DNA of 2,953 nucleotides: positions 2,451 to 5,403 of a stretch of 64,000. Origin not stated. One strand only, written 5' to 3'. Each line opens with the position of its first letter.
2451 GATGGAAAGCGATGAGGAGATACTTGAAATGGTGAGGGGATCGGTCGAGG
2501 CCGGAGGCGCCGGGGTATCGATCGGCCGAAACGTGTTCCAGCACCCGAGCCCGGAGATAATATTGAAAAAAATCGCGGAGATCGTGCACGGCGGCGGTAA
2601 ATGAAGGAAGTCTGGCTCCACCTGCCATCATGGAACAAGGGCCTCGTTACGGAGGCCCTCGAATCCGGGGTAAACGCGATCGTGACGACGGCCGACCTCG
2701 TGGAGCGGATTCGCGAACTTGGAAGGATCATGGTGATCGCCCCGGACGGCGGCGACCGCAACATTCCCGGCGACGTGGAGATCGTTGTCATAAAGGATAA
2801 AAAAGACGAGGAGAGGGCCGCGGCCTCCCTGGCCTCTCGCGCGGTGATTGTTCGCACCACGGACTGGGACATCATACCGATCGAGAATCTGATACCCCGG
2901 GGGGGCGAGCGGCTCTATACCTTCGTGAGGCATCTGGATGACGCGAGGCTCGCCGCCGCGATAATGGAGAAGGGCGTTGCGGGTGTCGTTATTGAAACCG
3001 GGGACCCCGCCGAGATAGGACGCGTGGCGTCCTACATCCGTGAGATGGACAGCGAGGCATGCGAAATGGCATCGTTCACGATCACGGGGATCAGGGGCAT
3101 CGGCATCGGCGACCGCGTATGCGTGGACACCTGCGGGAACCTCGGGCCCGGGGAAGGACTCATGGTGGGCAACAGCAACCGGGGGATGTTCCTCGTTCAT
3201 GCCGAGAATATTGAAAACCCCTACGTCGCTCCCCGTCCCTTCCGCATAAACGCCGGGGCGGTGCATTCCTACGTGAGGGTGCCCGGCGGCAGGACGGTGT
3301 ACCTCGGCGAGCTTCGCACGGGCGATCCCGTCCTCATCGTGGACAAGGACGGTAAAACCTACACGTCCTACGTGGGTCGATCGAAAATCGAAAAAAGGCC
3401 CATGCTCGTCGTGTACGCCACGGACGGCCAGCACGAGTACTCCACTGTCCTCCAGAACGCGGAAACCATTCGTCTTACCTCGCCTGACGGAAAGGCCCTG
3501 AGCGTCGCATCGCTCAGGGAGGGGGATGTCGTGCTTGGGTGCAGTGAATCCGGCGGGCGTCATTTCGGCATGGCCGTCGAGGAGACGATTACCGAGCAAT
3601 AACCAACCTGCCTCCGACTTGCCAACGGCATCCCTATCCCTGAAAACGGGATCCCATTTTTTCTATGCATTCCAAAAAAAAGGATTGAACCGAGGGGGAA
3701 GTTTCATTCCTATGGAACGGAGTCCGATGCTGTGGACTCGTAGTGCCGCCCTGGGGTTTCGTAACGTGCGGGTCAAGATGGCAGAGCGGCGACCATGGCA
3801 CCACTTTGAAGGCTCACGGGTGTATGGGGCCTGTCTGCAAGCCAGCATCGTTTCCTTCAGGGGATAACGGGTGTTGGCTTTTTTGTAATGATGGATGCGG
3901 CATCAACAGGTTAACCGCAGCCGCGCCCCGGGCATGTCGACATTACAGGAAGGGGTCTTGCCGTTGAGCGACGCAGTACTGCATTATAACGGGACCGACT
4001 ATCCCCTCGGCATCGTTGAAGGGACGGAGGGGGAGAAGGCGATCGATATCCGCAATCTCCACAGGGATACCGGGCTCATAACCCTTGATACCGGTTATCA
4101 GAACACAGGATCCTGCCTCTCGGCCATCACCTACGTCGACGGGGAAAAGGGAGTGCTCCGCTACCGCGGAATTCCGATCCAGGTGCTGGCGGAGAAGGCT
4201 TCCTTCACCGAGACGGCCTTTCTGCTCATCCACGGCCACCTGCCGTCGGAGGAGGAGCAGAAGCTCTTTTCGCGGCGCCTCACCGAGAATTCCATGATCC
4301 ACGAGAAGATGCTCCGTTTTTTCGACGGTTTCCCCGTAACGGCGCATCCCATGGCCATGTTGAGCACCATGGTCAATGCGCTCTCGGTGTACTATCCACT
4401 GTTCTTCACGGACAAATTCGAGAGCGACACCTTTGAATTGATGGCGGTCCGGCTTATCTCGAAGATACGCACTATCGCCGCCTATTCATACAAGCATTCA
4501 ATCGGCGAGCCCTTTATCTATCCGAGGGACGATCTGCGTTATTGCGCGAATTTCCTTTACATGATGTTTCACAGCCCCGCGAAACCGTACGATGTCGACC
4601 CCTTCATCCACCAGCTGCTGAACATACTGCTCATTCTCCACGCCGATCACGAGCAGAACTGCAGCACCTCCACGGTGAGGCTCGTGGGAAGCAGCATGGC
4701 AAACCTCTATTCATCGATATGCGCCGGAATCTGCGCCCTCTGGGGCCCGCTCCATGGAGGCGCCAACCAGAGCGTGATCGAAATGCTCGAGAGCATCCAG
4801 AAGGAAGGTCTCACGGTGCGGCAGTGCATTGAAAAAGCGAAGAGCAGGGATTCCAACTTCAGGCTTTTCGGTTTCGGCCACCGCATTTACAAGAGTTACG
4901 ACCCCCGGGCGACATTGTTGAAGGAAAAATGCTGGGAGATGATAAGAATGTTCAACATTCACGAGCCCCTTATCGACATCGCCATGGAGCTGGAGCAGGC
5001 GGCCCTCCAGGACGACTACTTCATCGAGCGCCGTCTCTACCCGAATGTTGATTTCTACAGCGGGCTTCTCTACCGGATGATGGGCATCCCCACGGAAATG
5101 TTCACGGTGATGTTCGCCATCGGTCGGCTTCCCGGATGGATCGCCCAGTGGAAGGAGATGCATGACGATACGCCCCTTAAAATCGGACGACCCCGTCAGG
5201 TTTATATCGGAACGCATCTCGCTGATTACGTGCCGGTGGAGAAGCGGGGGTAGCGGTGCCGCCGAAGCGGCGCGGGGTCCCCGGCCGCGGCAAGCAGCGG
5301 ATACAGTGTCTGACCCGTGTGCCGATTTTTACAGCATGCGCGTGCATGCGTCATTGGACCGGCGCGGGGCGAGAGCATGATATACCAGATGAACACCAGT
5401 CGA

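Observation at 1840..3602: Archaeal-type aroA'/aroB' 3-dehydroquinate route in a bacterium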

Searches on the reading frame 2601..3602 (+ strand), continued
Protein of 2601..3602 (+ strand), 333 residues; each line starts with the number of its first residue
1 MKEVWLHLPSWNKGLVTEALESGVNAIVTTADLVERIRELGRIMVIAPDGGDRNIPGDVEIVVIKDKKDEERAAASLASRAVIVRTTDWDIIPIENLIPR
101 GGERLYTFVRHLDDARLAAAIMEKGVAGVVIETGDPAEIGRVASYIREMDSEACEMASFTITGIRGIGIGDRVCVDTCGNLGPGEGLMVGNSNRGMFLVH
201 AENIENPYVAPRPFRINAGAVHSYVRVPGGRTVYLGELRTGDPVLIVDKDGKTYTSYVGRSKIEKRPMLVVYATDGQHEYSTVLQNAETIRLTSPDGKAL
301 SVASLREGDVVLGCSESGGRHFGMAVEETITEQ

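Call 38: search_protein_families(library=pfam, proteins=[L022:15336-16094:+, L018:16045-17160:+, L019:18602-20551:+, L026:8817-10013:+, L010:13303-14235:+, L026:10939-11412:+, L026:11419-13281:+, L019:15099-15731:+, L020:19441-19794:+, L018:3-698:+])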
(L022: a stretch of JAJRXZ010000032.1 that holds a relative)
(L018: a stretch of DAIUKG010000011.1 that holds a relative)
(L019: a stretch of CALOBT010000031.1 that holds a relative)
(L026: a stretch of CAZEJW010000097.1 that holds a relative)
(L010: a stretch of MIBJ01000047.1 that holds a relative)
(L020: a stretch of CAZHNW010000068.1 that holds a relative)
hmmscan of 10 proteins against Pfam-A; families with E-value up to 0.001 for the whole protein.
L022:15336-16094:+ (252 aa): 0 families

L018:16045-17160:+ (371 aa): 4 families
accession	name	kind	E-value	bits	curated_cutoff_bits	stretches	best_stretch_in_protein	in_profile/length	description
PF00092.34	VWA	-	5.2e-11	43.5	23.8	1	35-197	1-150/174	von Willebrand factor type A domain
PF13519.12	VWA_2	-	9.9e-09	36.2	27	1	36-151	1-106/107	von Willebrand factor type A domain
PF13768.12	VWA_3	-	1.8e-05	25.3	27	1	35-156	2-111/155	von Willebrand factor type A domain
PF10138.15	vWA-TerF-like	-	0.00033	21.3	29.4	1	35-151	3-114/200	vWA found in TerF C terminus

L019:18602-20551:+ (649 aa): 0 families

L026:8817-10013:+ (398 aa): 3 families
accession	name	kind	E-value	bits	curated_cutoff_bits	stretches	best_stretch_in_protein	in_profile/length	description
PF01855.24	POR_N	-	6.4e-71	239.2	27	1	23-243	2-227/231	Pyruvate flavodoxin/ferredoxin oxidoreductase, thiamine diP-bdg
PF17147.9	PFOR_II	-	2.1e-27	95.9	27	1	268-371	1-101/102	Pyruvate:ferredoxin oxidoreductase core domain II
PF02780.25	Transketolase_C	-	5.9e-09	36.3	25.9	1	267-355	9-97/124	Transketolase, C-terminal domain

L010:13303-14235:+ (310 aa): 1 family
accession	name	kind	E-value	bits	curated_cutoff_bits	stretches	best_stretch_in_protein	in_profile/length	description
PF02775.26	TPP_enzyme_C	-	2.5e-20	73.2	21.9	1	53-221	2-151/151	Thiamine pyrophosphate enzyme, C-terminal TPP binding domain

L026:10939-11412:+ (157 aa): 1 family
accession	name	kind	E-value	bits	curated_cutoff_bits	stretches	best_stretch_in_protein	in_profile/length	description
PF01257.25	2Fe-2S_thioredx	-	2.2e-47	161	24.8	1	13-157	1-145/145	Thioredoxin-like [2Fe-2S] ferredoxin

L026:11419-13281:+ (620 aa): 12 families
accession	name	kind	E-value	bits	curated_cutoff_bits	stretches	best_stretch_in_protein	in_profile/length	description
PF01512.22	Complex1_51K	-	1.8e-43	148.4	31.2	1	182-353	1-149/150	Nuo51 FMN-binding domain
PF10589.14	NADH_4Fe-4S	-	7.2e-34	116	23.5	1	464-548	1-85/85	NADH-ubiquinone oxidoreductase-F iron-sulfur binding region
PF01257.25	2Fe-2S_thioredx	-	1.6e-09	38.2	24.8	1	25-103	63-141/145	Thioredoxin-like [2Fe-2S] ferredoxin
PF00037.32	Fer4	-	6.1e-09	35.8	21.1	1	596-617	2-23/24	4Fe-4S binding domain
PF10531.15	SLBB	-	2.7e-06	27.5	27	1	377-425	2-53/55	SLBB domain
PF14697.11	Fer4_21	-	6.6e-06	26.6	35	1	566-615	2-55/59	4Fe-4S dicluster domain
PF12838.12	Fer4_7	-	3.2e-05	24.7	27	1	572-616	2-52/52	4Fe-4S dicluster domain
PF13187.11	Fer4_9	-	3.4e-05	24.2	27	1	571-614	1-49/52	4Fe-4S dicluster domain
PF22461.2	SLBB_2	-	0.00021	21.8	27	1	376-422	2-49/79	SLBB domain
PF12837.12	Fer4_6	-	0.00049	20.4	25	1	596-616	3-23/24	4Fe-4S binding domain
PF13237.11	Fer4_10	-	0.00055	20.2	25.5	1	566-612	3-52/53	4Fe-4S dicluster domain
PF12797.12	Fer4_2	-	0.00056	20.1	24.5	1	595-613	3-21/22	4Fe-4S binding domain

L019:15099-15731:+ (210 aa): 2 families
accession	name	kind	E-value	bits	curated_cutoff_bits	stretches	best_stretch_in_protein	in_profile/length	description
PF06283.17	ThuA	-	1.5e-32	114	33.4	1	3-199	1-208/209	Trehalose utilisation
PF09960.14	DUF2194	-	5.4e-05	22.2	30.4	1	22-175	53-220/582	Uncharacterised protein conserved in bacteria (DUF2194)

L020:19441-19794:+ (118 aa): 0 families

L018:3-698:+ (231 aa): 1 family
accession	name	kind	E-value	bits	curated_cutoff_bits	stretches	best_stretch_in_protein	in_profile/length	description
PF02687.27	FtsX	-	1.3e-13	51.5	25.5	1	74-224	2-120/120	FtsX-like permease C-terminal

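Call 58: search_protein_families(library=pfam, proteins=[L060:10970-12256:+, L072:7004-8347:+, L081:15146-16240:+, L081:13000-13860:+, L074:10741-11457:+, L058:8069-9124:+, L081:8121-9191:+, L045:9262-9981:+, L054:11821-12717:+, L032:45-683:+])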
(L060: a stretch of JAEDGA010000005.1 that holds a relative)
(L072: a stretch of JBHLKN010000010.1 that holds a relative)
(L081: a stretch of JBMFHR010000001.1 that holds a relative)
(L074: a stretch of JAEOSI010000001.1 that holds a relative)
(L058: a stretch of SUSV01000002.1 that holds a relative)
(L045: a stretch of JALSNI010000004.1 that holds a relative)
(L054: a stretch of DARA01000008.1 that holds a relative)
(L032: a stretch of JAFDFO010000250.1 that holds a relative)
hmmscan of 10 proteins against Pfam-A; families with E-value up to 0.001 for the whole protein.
L060:10970-12256:+ (428 aa): 3 families
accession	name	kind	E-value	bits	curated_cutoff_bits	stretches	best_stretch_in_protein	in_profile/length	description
PF08501.16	Shikimate_dh_N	-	6.9e-23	81.1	27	1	178-258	1-83/83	Shikimate dehydrogenase substrate binding domain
PF01487.21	DHquinase_I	-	3.8e-18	66.9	22.2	1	67-168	117-228/230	Type I 3-dehydroquinase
PF18317.6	SDH_C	-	7.8e-12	45.1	25.8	1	398-425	1-28/31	Shikimate 5'-dehydrogenase C-terminal domain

L072:7004-8347:+ (447 aa): 1 family
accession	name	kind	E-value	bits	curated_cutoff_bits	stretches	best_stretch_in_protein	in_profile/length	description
PF00275.25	EPSP_synthase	-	4.2e-123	411.6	22.8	1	14-431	3-417/417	EPSP synthase (3-phosphoshikimate 1-carboxyvinyltransferase)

L081:15146-16240:+ (364 aa): 1 family
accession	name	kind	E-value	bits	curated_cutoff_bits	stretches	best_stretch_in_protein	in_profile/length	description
PF01264.26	Chorismate_synt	-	3.9e-127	423.9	27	1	10-354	1-327/327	Chorismate synthase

L081:13000-13860:+ (286 aa): 2 families
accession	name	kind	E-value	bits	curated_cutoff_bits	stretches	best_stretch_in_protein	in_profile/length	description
PF00288.32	GHMP_kinases_N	-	4e-12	46.6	22.3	1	56-144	2-87/87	GHMP kinases N terminal domain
PF08544.19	GHMP_kinases_C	-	0.00023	22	21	1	230-268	42-83/85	GHMP kinases C terminal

L074:10741-11457:+ (238 aa): 1 family
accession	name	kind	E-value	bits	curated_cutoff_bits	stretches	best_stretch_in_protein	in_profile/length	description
PF01487.21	DHquinase_I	-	2.2e-53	182.2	22.2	1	7-228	1-230/230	Type I 3-dehydroquinase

L058:8069-9124:+ (351 aa): 4 families
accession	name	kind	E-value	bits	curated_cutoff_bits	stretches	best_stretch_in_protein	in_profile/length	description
PF01817.26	CM_2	-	1.2e-18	67.6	27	1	6-84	1-79/80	Chorismate mutase type II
PF02153.23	PDH_N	-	1.3e-15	57.7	26.5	1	129-235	35-152/154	Prephenate dehydrogenase, nucleotide-binding domain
PF20463.3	PDH_C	-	5.6e-10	39.9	22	1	241-342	3-101/102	Prephenate dehydrogenase, dimerization domain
PF02737.24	3HCDH_N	-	1.3e-05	25.6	22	0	95-128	1-33/180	3-hydroxyacyl-CoA dehydrogenase, NAD binding domain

L081:8121-9191:+ (356 aa): 3 families
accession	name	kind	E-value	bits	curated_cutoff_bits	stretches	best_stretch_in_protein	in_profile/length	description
PF02774.23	Semialdhyde_dhC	-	1.6e-33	116.8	26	1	161-335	1-183/184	Semialdehyde dehydrogenase, dimerisation domain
PF01118.30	Semialdhyde_dh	-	1.1e-27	97.3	26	1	10-131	1-119/121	Semialdehyde dehydrogenase, NAD binding domain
PF22698.1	Semialdhyde_dhC_1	-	0.00089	19.6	27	0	152-269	1-117/165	Semialdehyde dehydrogenase, dimerisation domain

L045:9262-9981:+ (239 aa): 8 families
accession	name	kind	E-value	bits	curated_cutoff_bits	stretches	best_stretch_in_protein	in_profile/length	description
PF01209.24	Ubie_methyltran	-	4.8e-25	88.7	20.1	1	19-233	5-228/233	ubiE/COQ5 methyltransferase family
PF08241.18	Methyltransf_11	-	3.2e-17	63.4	21.2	1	64-156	1-93/95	Methyltransferase domain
PF13649.12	Methyltransf_25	-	1.1e-14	55.3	27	1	64-154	2-97/97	Methyltransferase domain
PF13847.12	Methyltransf_31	-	2.7e-09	37.3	27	1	64-166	8-117/145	Methyltransferase domain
PF08242.18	Methyltransf_12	-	2.4e-08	35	30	1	64-155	1-97/98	Methyltransferase domain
PF13489.12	Methyltransf_23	-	2.6e-07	30.9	27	1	57-219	20-160/164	Methyltransferase domain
PF02353.26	CMAS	-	0.0001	22.2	27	1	59-182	62-191/273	Mycolic acid cyclopropane synthetase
PF24675.1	NpmA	-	0.00013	21.7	60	1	61-105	25-69/214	16S rRNA (adenine(1408)-N(1))-methyltransferase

L054:11821-12717:+ (298 aa): 2 families
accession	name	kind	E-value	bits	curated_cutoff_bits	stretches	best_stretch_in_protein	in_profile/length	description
PF00800.23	PDT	-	3.3e-42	144.8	25.2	1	3-171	1-179/181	Prephenate dehydratase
PF01842.31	ACT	-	1.9e-10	40.8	27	1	190-228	9-46/66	ACT domain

L032:45-683:+ (212 aa): 3 families
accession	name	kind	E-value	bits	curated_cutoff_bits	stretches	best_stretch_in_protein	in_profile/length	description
PF12146.15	Hydrolase_4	-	1.4e-08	34.8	27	1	51-140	18-110/239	Serine aminopeptidase, S33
PF00561.26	Abhydrolase_1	-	1.6e-07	31.7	25.8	1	42-144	7-109/245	alpha/beta hydrolase fold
PF12697.13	Abhydrolase_6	-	1.7e-06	29.3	26.3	1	62-142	25-94/217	Alpha/beta hydrolase family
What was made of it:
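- On DAHP-independent (DKFP) pathway as the organism's route to aromatic amino acids: Archaeal relatives do carry aroD, aroE, aroK, aroA and aroC next to the pair (call 58).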

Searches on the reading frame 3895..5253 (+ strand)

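Call 13: search_protein_families(library=pfam, proteins=[window:3895-5253:+])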
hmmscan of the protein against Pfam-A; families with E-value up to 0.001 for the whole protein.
window:3895-5253:+ (452 aa): 1 family
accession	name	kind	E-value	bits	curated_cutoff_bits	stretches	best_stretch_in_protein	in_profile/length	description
PF00285.26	Citrate_synt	-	2.5e-134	448.2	27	1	67-434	1-357/357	Citrate synthase, C-terminal domain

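Call 18: search_protein_families(library=ncbifam, proteins=[window:3895-5253:+])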
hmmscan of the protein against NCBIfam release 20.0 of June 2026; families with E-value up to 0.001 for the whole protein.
window:3895-5253:+ (452 aa): 21 families
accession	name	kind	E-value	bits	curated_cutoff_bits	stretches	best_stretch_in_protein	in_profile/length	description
NF004126.0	PRK05614.1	equivalog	8.1e-181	601.1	505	1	28-451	7-430/430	citrate synthase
TIGR01798.1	cit_synth_I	equivalog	1.2e-158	528.2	485.15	1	35-444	3-411/412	citrate synthase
NF010639.0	PRK14036.1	equivalog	8.8e-103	343.9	502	1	65-451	7-378/379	citrate synthase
TIGR01800.1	cit_synth_II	subfamily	4.3e-90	302.1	421.3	1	72-451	7-368/368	2-methylcitrate synthase/citrate synthase II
NF041301.1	Cit_synth_Halo_CitZ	equivalog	1.1e-82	278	550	1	75-451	16-379/379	citrate synthase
NF041157.1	Cit_synThplmales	equivalog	6.3e-82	275.7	590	1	66-451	6-376/377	citrate synthase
NF010638.0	PRK14035.1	equivalog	2.9e-76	256.7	572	1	86-451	24-372/372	citrate synthase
NF010637.0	PRK14034.1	equivalog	2.2e-74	250.7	594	1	86-451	23-371/372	citrate synthase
NF010640.0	PRK14037.1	subfamily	3.9e-71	239.9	504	1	65-451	5-377/377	citrate synthase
NF010636.0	PRK14033.1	equivalog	6.4e-70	235.9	479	1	76-440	21-367/376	bifunctional 2-methylcitrate synthase/citrate synthase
NF009006.1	PRK12351.1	equivalog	5.2e-64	216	550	1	77-451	19-376/376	bifunctional 2-methylcitrate synthase/citrate synthase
NF009004.0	PRK12349.1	equivalog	1.7e-57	195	508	1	73-441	16-367/372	citrate synthase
NF009005.0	PRK12350.1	subfamily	3.9e-56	190.8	332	1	73-443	13-353/366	citrate synthase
NF010635.0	PRK14032.1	subfamily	6.2e-54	183.2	426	1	84-451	65-448/448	citrate synthase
NF007128.0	PRK09569.1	subfamily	2e-48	165.1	344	1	65-437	39-423/437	citrate (Si)-synthase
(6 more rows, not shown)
